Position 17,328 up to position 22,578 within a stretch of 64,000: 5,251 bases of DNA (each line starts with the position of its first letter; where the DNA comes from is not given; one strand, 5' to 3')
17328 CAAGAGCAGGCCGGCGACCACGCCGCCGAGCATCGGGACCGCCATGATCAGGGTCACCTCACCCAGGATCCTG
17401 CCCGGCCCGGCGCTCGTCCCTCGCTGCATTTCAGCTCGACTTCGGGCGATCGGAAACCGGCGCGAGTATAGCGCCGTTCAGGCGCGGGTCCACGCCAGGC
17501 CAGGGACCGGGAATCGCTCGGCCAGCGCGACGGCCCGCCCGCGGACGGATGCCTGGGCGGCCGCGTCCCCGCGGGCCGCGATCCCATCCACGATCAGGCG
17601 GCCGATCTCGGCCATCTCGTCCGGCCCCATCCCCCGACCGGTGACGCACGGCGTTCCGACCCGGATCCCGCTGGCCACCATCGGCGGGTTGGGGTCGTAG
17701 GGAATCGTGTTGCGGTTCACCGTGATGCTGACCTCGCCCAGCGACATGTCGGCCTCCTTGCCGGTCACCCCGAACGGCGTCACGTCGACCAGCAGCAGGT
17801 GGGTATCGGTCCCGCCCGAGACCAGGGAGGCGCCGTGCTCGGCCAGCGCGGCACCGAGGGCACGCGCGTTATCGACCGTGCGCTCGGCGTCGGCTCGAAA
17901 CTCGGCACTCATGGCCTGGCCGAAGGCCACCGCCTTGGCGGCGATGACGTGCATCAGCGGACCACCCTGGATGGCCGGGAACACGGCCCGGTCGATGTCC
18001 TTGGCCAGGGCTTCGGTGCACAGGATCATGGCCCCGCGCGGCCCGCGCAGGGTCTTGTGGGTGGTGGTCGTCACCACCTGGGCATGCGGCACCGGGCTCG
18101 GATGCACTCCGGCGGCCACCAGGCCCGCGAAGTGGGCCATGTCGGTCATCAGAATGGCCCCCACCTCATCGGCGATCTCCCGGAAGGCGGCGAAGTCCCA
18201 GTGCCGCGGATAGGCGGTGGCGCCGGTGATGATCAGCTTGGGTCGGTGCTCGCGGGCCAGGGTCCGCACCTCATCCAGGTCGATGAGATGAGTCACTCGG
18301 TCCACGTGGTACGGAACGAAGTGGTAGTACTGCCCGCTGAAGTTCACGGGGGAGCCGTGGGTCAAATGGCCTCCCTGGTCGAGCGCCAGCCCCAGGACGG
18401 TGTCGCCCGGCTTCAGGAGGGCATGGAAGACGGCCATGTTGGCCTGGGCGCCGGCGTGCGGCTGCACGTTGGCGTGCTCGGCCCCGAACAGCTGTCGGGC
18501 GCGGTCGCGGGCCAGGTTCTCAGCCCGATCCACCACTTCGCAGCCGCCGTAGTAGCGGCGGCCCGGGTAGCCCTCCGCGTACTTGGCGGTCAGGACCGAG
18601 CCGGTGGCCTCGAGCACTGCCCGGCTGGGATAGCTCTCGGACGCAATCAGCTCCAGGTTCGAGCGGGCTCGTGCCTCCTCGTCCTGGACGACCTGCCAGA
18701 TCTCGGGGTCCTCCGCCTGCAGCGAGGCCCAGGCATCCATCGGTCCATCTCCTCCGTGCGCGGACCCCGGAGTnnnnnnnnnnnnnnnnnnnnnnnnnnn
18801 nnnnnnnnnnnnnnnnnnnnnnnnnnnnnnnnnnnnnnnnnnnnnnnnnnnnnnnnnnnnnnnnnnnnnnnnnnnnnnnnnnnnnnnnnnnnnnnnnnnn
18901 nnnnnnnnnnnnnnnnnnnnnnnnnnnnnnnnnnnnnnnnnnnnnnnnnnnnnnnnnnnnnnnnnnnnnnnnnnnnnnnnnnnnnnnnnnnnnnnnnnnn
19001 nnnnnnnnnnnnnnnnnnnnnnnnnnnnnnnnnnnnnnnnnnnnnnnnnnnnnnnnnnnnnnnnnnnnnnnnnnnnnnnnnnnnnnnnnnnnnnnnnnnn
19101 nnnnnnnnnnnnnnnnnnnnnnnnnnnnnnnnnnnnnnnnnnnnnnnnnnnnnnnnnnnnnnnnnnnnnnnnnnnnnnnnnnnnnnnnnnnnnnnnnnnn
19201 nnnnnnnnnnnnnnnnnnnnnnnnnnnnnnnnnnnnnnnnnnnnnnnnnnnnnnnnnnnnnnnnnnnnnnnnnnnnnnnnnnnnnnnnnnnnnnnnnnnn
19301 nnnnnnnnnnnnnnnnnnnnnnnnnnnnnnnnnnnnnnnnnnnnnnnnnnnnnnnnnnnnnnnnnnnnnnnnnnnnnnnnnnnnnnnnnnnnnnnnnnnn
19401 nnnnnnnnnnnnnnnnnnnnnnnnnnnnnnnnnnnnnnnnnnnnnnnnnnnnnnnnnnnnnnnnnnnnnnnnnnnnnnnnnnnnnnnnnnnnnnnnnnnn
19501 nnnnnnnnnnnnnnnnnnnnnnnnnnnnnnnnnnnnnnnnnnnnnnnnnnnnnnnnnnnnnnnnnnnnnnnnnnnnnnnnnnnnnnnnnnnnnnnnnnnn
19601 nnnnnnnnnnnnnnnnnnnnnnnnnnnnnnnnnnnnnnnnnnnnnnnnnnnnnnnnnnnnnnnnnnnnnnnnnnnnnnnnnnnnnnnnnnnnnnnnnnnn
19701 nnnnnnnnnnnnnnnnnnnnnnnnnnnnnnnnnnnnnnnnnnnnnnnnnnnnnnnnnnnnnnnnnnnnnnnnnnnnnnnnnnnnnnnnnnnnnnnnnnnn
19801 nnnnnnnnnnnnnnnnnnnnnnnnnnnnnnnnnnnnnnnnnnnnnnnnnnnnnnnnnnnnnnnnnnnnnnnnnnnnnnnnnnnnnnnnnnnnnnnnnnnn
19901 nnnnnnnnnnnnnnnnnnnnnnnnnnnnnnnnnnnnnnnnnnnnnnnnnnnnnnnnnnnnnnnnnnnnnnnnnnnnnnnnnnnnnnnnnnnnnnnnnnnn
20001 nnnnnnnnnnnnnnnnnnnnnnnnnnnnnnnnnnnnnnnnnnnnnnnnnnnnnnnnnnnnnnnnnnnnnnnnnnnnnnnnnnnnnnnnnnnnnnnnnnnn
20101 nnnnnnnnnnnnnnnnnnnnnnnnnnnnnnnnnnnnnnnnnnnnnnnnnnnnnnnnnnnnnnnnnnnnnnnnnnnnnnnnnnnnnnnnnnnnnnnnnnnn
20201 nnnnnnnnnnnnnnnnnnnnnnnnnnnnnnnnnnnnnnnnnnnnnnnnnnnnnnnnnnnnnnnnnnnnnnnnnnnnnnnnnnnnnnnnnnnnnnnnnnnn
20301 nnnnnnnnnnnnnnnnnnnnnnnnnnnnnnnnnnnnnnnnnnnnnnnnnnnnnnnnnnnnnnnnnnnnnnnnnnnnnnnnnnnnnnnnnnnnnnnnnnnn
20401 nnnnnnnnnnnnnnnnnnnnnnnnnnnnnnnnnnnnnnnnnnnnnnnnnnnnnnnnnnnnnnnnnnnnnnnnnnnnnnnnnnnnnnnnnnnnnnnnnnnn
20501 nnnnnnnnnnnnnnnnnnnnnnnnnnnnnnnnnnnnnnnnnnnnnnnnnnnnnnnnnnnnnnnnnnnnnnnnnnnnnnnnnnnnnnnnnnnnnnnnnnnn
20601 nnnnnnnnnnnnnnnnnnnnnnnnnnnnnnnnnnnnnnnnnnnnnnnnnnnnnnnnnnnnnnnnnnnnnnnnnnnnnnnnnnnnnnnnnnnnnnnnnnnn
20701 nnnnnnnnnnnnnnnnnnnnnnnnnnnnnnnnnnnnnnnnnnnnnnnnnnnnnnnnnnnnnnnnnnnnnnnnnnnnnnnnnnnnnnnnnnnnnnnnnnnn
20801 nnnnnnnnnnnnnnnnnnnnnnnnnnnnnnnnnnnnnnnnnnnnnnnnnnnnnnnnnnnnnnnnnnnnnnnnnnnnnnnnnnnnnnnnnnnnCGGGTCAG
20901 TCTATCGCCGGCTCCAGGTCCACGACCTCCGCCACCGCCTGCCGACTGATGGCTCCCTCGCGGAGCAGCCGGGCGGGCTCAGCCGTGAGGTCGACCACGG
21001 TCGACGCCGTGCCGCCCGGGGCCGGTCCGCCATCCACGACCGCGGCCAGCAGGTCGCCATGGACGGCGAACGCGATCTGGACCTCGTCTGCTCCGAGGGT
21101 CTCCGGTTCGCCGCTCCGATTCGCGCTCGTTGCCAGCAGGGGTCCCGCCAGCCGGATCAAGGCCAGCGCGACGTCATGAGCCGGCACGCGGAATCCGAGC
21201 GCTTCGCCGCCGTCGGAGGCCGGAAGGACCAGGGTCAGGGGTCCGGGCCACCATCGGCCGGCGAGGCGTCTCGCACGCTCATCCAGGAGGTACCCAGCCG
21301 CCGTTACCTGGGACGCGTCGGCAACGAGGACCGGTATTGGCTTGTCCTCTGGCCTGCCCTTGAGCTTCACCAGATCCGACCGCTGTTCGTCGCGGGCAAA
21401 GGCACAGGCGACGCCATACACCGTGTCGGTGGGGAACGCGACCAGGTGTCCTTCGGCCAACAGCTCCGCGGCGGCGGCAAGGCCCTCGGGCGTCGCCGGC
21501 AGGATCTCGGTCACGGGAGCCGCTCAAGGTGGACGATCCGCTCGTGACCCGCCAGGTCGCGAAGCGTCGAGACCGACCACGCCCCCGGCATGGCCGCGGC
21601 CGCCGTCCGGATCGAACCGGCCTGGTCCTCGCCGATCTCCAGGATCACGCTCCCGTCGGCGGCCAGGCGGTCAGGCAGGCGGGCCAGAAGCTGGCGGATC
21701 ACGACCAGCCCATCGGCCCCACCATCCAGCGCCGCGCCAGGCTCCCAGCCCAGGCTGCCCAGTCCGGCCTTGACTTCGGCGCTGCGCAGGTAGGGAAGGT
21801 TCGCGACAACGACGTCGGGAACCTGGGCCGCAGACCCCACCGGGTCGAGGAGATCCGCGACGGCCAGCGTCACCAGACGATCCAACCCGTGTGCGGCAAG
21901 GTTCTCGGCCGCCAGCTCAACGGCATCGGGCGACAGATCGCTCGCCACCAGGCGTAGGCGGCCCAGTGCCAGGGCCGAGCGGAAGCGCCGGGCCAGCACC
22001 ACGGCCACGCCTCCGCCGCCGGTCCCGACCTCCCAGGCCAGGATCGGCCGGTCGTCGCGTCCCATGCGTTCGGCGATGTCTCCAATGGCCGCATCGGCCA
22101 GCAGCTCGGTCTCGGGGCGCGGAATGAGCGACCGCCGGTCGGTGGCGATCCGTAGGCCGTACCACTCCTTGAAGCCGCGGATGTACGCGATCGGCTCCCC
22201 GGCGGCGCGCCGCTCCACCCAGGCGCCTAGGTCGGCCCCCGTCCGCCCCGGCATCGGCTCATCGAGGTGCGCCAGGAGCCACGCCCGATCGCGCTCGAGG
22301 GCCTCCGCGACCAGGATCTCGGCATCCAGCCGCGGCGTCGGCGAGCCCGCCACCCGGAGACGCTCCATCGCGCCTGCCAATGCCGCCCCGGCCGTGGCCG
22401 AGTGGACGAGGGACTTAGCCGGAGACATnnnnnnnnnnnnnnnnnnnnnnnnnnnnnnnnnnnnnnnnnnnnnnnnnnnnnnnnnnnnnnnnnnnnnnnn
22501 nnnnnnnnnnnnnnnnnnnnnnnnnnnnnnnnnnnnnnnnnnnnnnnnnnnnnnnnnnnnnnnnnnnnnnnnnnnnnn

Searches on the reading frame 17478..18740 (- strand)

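Call 8: search_protein_families(library=pfam, proteins=[window:17478-18740:-])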
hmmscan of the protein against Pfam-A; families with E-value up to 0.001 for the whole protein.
window:17478-18740:- (420 aa): 2 families
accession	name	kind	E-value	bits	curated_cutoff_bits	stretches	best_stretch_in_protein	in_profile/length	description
PF00464.25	SHMT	-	8.6e-159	528.8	27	1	7-383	1-399/399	Serine hydroxymethyltransferase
PF00155.27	Aminotran_1_2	-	0.00032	20.4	19.7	1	78-307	48-298/361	Aminotransferase class I and II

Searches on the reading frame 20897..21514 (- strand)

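Call 27: search_protein_families(library=pfam, proteins=[window:20897-21514:-])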
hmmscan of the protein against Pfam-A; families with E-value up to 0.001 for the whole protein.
window:20897-21514:- (205 aa): 1 family
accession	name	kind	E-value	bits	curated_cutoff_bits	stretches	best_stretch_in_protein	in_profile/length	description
PF01300.24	Sua5_yciO_yrdC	-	7.8e-43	146.5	25.1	1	17-187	1-178/178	Telomere recombination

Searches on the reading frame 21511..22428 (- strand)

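Call 8: search_protein_families(library=pfam, proteins=[window:21511-22428:-])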
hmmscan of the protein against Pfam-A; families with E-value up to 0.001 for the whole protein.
window:21511-22428:- (305 aa): 6 families
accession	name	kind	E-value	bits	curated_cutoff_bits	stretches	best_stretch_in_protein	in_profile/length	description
PF17827.6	PrmC_N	-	2.9e-19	69.8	23.4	1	16-85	2-71/71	PrmC N-terminal domain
PF13649.12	Methyltransf_25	-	1e-05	26.6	27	1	133-221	3-84/97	Methyltransferase domain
PF08242.18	Methyltransf_12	-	3e-05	25.1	30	1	133-210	2-72/98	Methyltransferase domain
PF01170.24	UPF0020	-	0.00021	21.5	22.3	1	156-225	75-143/197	RMKL-like, methyltransferase domain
PF13847.12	Methyltransf_31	-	0.00065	19.9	27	1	133-211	9-82/145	Methyltransferase domain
PF05175.20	MTS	-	0.00092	19.3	23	0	134-219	38-114/170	Methyltransferase small domain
